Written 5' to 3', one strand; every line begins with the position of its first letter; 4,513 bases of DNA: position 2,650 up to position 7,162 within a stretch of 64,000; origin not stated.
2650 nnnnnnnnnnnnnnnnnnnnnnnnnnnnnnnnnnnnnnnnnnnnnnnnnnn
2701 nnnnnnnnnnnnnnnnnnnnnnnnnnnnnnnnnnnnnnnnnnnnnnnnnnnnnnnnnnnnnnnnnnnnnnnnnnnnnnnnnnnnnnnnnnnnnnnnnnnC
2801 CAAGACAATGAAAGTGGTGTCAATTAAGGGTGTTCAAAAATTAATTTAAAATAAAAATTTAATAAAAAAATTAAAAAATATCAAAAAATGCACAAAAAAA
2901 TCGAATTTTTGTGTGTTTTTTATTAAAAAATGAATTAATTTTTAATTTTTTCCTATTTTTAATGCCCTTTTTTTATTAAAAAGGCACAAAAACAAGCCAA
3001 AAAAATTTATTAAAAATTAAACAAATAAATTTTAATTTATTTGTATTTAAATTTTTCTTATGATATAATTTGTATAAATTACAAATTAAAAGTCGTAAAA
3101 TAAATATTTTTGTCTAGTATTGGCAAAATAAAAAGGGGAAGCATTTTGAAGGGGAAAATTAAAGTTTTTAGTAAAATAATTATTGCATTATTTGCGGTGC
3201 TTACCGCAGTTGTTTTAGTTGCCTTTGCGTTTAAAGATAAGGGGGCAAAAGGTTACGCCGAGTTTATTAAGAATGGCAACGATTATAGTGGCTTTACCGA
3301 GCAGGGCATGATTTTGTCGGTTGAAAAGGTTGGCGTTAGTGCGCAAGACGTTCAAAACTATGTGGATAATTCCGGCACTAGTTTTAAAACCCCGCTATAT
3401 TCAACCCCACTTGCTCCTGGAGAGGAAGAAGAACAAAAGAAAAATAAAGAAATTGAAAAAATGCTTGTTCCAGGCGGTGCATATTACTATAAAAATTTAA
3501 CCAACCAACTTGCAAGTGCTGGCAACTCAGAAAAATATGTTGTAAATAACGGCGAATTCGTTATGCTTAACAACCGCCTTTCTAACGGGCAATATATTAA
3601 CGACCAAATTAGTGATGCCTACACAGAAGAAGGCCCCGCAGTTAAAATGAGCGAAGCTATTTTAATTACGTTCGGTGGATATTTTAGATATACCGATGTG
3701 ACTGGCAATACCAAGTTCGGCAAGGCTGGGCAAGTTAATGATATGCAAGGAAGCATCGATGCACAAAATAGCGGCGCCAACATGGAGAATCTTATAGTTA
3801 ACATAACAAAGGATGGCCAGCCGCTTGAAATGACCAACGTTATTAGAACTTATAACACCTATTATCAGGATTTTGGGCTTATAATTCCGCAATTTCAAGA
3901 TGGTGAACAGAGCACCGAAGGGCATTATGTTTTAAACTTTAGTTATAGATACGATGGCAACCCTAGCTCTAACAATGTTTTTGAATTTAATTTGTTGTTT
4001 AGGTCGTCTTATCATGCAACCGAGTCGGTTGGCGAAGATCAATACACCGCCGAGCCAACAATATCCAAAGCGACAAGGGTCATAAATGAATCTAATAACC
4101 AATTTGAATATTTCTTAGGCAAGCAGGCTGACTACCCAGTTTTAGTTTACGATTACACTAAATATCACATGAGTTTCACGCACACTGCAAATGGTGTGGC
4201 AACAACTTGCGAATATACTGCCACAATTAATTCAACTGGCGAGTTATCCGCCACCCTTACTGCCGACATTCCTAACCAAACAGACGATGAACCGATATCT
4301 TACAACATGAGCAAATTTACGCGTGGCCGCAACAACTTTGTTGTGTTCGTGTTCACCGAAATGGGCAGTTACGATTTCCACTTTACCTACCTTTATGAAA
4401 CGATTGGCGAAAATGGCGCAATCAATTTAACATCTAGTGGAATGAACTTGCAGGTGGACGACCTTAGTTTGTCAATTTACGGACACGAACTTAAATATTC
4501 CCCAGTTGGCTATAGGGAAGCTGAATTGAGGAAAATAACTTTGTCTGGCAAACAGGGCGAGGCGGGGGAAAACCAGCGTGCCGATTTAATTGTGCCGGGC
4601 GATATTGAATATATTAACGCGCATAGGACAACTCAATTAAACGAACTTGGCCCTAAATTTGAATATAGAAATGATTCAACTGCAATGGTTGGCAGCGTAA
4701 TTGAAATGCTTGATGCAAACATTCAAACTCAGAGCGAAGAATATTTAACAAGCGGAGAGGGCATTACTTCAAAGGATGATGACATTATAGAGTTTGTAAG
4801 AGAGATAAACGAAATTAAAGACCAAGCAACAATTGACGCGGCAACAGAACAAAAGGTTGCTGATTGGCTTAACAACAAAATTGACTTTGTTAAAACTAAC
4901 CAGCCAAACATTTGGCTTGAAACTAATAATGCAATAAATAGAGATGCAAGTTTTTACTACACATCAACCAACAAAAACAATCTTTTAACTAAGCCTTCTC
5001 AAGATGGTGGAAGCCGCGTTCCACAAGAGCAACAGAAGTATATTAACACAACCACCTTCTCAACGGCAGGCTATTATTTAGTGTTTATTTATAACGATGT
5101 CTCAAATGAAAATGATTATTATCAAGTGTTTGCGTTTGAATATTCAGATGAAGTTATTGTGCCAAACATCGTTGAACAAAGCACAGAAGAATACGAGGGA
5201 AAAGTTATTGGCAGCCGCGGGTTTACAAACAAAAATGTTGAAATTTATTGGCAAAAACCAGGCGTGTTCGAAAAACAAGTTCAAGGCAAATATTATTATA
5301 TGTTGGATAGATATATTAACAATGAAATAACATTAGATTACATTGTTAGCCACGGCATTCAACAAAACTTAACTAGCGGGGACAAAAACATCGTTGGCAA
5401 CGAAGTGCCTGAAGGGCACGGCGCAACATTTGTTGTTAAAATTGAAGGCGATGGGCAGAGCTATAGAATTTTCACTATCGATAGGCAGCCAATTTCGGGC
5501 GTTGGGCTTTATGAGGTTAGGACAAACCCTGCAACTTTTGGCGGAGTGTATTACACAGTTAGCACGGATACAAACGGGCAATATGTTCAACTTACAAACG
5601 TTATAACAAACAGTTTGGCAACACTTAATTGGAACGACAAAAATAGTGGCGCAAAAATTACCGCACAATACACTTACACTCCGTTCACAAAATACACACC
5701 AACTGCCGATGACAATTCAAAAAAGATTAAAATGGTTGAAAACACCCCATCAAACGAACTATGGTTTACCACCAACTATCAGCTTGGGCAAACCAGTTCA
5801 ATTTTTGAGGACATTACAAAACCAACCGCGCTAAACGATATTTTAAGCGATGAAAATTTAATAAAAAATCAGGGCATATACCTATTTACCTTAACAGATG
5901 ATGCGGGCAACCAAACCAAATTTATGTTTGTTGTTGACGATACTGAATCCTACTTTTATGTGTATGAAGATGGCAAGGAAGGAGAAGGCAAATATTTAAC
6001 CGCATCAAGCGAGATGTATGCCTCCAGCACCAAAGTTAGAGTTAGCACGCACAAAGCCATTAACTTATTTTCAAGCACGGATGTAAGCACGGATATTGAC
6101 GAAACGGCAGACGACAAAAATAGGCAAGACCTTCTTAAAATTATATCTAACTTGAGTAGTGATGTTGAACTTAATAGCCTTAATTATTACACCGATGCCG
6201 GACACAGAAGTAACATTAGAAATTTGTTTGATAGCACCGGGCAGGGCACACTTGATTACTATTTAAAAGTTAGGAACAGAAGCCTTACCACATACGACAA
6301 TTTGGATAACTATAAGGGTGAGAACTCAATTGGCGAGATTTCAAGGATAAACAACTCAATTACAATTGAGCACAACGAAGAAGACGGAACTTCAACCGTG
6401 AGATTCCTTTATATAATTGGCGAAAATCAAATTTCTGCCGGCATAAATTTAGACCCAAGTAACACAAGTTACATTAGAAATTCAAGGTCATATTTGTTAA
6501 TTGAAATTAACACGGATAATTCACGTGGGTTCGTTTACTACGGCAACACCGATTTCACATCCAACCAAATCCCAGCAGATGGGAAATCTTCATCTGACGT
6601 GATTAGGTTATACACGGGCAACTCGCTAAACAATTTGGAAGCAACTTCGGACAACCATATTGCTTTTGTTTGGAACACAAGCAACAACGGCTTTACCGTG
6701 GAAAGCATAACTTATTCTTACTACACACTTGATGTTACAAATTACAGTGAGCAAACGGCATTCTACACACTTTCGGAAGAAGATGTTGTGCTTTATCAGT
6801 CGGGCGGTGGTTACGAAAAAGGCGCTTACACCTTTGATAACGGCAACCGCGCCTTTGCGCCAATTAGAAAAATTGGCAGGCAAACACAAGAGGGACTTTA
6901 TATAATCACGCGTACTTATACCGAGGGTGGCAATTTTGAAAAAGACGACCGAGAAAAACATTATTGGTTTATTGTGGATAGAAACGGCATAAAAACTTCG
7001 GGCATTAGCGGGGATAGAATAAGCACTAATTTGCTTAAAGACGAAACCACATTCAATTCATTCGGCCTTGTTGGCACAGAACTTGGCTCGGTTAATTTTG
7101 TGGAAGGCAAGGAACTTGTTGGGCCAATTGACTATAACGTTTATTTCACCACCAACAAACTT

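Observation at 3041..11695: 2849-aa membrane-anchored giant protein with a TTG start and no recognisable domains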

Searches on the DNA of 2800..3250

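Call 104: search_rna_families(source=window, start=2800, end=3250, threshold=evalue, max_evalue=1)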
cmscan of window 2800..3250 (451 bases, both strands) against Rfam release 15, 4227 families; matches with E-value up to 1: 2.
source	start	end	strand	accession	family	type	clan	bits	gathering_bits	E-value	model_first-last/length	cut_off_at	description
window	2945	3005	-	RF03578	mir-3910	Gene; miRNA;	-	19.8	95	0.26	1-82/82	no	mir-3910 microRNA precursor family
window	2945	3006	-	RF04239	mir-4679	Gene; miRNA;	-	19.1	88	0.57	1-75/75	no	mir-4679 microRNA precursor family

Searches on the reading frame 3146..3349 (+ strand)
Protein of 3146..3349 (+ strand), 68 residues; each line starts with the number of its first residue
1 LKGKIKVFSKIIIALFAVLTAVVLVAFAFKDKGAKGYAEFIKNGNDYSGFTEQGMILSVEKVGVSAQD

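Call 90: search_protein_families(library=ncbifam, proteins=[window:3146-3349:+], max_evalue=10)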
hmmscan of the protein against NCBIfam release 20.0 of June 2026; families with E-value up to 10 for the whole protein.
seq(68 aa): 0 families

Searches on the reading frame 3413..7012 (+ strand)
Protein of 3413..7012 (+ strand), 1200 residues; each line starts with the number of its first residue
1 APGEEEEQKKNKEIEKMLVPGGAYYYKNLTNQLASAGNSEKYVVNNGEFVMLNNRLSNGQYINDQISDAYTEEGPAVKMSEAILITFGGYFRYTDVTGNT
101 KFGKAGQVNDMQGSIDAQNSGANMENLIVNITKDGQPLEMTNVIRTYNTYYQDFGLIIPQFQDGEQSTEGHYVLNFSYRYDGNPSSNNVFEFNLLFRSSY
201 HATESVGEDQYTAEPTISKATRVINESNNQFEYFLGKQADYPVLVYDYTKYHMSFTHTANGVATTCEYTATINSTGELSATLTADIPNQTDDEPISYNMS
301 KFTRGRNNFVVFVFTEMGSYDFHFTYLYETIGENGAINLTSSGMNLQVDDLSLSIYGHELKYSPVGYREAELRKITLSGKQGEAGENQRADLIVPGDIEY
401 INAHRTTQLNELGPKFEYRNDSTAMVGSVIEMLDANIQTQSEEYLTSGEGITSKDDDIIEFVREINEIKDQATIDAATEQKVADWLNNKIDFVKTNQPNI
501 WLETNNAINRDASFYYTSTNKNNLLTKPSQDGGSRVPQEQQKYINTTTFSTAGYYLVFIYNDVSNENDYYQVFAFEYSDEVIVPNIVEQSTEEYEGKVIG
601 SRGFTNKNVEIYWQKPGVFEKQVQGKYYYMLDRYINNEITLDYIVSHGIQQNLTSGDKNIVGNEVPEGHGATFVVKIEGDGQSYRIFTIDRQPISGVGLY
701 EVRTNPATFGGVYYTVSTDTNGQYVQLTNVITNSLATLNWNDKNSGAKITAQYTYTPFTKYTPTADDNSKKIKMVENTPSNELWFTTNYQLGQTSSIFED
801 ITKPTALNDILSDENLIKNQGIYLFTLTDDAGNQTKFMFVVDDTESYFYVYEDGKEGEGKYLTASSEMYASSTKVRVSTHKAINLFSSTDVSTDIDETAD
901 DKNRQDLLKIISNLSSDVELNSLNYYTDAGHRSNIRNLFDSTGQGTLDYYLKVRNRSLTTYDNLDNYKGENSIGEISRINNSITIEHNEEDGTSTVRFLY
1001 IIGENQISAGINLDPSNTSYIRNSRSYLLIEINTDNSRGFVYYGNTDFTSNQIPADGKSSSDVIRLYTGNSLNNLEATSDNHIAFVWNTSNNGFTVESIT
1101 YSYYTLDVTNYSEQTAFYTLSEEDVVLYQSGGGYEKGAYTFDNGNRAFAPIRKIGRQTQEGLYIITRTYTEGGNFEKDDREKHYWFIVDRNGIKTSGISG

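Call 84: predict_structure(alignment_id=A2)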
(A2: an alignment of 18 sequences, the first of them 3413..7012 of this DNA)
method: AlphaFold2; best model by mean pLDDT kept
length: 1200 residues; sequences in the alignment: 18
mean_pLDDT: 75.3   pTM: 0.49
mean pLDDT of the five models: 75.3, 75.2, 74.3, 73.5, 67.5
residues with pLDDT >= 90: 185; 70-90: 672; 50-70: 222; < 50: 121
segments of 3 or more residues with pLDDT < 50: 1-42, 105-120, 221-224, 289-291, 381-387, 398-408, 439-457, 618-621, 1195-1200
pLDDT, mean of each block of 10 residues (from residue 1): 24 38 38 36 62 70 61 55 64 54 49 45 67 77 57 69 67 79 70 82 77 81 57 77 89 87 84 75 71 71 81 87 86 73 75 86 67 77 51 67 43 71 78 68 34 44 70 78 76 75 76 84 83 78 77 85 68 79 79 73 89 64 78 84 88 83 90 81 83 89 77 82 81 88 89 90 59 85 90 81 82 85 92 90 92 85 87 92 83 56 82 77 70 78 78 92 82 89 86 85 76 61 85 86 86 81 84 82 88 81 87 83 87 85 86 86 91 70 89 45
secondary structure, 60 per line:
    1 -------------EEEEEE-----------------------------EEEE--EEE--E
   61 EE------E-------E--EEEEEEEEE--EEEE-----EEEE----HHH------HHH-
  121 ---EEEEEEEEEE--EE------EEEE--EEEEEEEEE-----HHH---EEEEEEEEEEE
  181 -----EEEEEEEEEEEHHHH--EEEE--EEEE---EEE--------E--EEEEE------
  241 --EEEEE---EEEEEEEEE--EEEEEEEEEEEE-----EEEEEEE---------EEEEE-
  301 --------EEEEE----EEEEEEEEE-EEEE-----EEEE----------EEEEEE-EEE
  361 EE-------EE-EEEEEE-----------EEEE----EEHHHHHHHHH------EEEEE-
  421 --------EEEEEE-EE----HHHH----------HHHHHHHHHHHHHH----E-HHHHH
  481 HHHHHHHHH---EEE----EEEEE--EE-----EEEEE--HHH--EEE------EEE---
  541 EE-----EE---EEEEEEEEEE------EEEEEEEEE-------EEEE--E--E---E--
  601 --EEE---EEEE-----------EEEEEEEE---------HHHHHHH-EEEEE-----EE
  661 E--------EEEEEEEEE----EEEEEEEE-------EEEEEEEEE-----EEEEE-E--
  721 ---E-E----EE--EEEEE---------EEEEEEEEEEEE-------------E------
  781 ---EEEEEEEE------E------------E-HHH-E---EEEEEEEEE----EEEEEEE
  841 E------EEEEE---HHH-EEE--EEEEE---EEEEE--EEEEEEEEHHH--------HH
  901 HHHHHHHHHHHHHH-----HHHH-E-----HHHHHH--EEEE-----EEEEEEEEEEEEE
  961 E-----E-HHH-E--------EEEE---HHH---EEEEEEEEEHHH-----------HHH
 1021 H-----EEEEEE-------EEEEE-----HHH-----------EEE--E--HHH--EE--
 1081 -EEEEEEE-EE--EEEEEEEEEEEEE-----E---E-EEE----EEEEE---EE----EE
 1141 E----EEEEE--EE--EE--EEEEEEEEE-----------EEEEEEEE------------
elements in order (helices of 4 or more, strands of 3 or more residues): E14-19 E49-52 E55-57 E60-62 E80-88 E91-94 E100-103 E124-133 E144-147 E150-158 E170-180 E186-196 H197-200 E203-206 E209-212 E216-218 E230-234 E243-247 E251-259 E262-273 E279-285 E295-299 E309-313 E318-326 E328-331 E337-340 E351-356 E358-362 E373-378 E390-393 H400-408 E415-419 E429-434 H442-445 H456-469 H476-489 E493-495 E500-504 E514-518 E526-528 E535-537 E553-562 E569-577 E585-588 E603-605 E609-612 E624-631 H641-647 E649-653 E659-661 E670-678 E683-690 E698-706 E712-716 E735-739 E749-760 E784-791 E821-829 E834-841 E848-852 E860-862 E865-869 E873-877 E880-887 H899-914 H920-923 H931-936 E939-942 E948-961 E982-985 E995-1003 H1018-1021 E1027-1032 E1040-1044 E1064-1066 E1082-1088 E1094-1106 E1118-1120 E1125-1129 E1139-1141 E1146-1150 E1161-1169 E1181-1188
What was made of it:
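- On Fibrillar adhesins: The N-terminal 130 residues are unmodelled or of low confidence (call 84).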

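Call 86: fold_search(model_id=the predicted structure, library=pdb)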
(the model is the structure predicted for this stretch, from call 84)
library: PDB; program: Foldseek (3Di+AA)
matches with E <= 10: 772; with E <= 0.001: 69
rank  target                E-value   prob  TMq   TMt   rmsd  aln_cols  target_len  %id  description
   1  4u48                  5.8e-11  1.00  0.08  0.07  50.3      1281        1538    8  Crystal structure of Salmonella alpha-2-macroglobulin (released 2014-09-17)
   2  9ijj_O                5.4e-09  0.96  0.08  0.07  60.3      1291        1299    5  In situ structure of the central apparatus in mouse sperm axoneme. (released 2025-06-04)
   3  8k53_A                6.6e-09  0.99  0.09  0.12  38.5      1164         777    7  Structure of the Dimeric Human CNTN2 Ig 1-6-FNIII 1-2 Domain in an Asymmetric State (released 2023-12-06)
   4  8v29_C                1.4e-07  0.95  0.09  0.12  29.6      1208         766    8  Cryo-EM structure of human type I OSM receptor complex: model for full extracellular assembly (released 2024-11-20)
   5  9fx3_A                3.0e-07  0.97  0.11  0.11  52.5      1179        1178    7  Structure of active human CD109 (released 2025-03-19)
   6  7q1y_A                5.4e-07  0.91  0.09  0.08  50.9      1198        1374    7  X-ray structure of human A2ML1 (released 2022-04-20)
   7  7q62_B                7.2e-07  0.99  0.10  0.13  40.9       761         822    9  Structure of TEV cleaved A2ML1 dimer (A2ML1-TT dimer) (released 2022-04-20)
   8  8beg_A                8.0e-07  0.98  0.11  0.17  23.4       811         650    9  Structure of Ig-like domains from PrgB (released 2022-11-30)
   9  9ijj_C                8.8e-07  0.89  0.10  0.11  31.3      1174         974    7  In situ structure of the central apparatus in mouse sperm axoneme. (released 2025-06-04)
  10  8beg_B                1.2e-06  0.98  0.12  0.17  23.4       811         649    9  Structure of Ig-like domains from PrgB (released 2022-11-30)
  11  9ijj_h                1.2e-06  0.54  0.07  0.07  28.8      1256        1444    7  In situ structure of the central apparatus in mouse sperm axoneme. (released 2025-06-04)
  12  8wa2_C                2.0e-06  0.51  0.08  0.07  46.3      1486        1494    9  cryo-EM structure of native mastigonemes isolated from Chlamydomonas reinhardtii at 3.0 angstrom resolution (released 2024-04-10)
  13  9flw_A                2.7e-06  1.00  0.12  0.22  25.2       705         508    8  CryoEM structure of the fragment-6 (3571-4078) in the grappling hook protein A (GhpA) in the bacterium Aureispira sp.  (released 2024-10-16)
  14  8v2b_B                3.2e-06  0.98  0.10  0.17  27.5       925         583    8  Cryo-EM structure of mouse type II OSM receptor complex: model for full extracellular assembly (released 2024-11-20)
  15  7s62                  3.2e-06  0.77  0.09  0.08  55.1      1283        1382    8  Locally refined protomer structure of native-form oocyte/egg Alpha-2-Macroglobulin (A2Moo) tetramer (released 2022-01-05)
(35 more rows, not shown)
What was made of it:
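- Closest known: GhpA 'grappling hook' protein of Aureispira. Same: It is a fold match at E 2.7e-6 (call 86).
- PrgB, the adhesin of a Gram-positive conjugation system, is among the fold matches (call 86).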

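Call 97: fold_search(model_id=the predicted structure, library=viral)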
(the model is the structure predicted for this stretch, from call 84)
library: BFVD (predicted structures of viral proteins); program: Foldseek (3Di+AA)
matches with E <= 10: 590; with E <= 0.001: 60
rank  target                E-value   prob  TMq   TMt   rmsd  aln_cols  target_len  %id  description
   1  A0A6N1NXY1            7.9e-11  1.00  0.10  0.11  53.8      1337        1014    9  DUF11 domain-containing protein [Tupanvirus soda lake]
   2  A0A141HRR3            3.1e-09  0.96  0.08  0.07  56.5      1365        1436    9  (no name in the UniProt tables at hand)
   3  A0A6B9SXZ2            2.4e-08  0.84  0.07  0.08  71.7      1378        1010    7  Highly immunogenic outer capsid protein [Acinetobacter phage vB_AbaM_PhT2]
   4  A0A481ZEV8            3.8e-08  0.84  0.07  0.07  65.8      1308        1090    9  Putative Ig domain protein [Pithovirus LCPAC404]
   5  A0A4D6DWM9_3          5.9e-08  0.57  0.07  0.07  63.3      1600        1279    8  Uncharacterized protein [Edwardsiella phage pEt-SU]
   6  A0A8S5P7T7            1.8e-07  0.99  0.12  0.15  33.3      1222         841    9  FN3 [Siphoviridae sp. ctmYS12]
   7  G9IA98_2              1.0e-06  0.72  0.08  0.09  43.5      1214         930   10  (no name in the UniProt tables at hand)
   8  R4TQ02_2              1.5e-06  0.47  0.06  0.06  39.1      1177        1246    9  (no name in the UniProt tables at hand)
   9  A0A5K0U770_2          1.6e-06  0.75  0.09  0.12  43.9      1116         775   10  Uncharacterized protein [Yasminevirus sp. GU-2018]
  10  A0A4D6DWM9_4          2.3e-06  0.30  0.07  0.07  58.2      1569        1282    9  Uncharacterized protein [Edwardsiella phage pEt-SU]
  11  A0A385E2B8            2.5e-06  0.25  0.06  0.06  61.5      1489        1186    9  (no name in the UniProt tables at hand)
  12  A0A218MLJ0            2.8e-06  0.82  0.08  0.10  39.9      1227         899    8  Uncharacterized protein [uncultured virus]
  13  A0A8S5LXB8            4.4e-06  0.97  0.10  0.17  29.6       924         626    9  Uncharacterized protein [Siphoviridae sp. ctRiO19]
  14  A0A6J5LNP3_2          5.3e-06  0.75  0.07  0.07  44.7       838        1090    9  Tip attachment protein J central straight fiber domain-containing protein [uncultured Caudovirales phage]
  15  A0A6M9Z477            5.9e-06  0.69  0.09  0.12  45.1      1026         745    8  (no name in the UniProt tables at hand)
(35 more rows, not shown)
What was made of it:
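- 3413..10612 (+): Residues 90-2489: chain of divergent Ig/FN3/macroglobulin-like beta-sandwich modules, with small helical inserts, e.g. residues about 531-578. Foldseek against BFVD hits DUF11, Hoc, FN3 and Ig chains (call 97).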
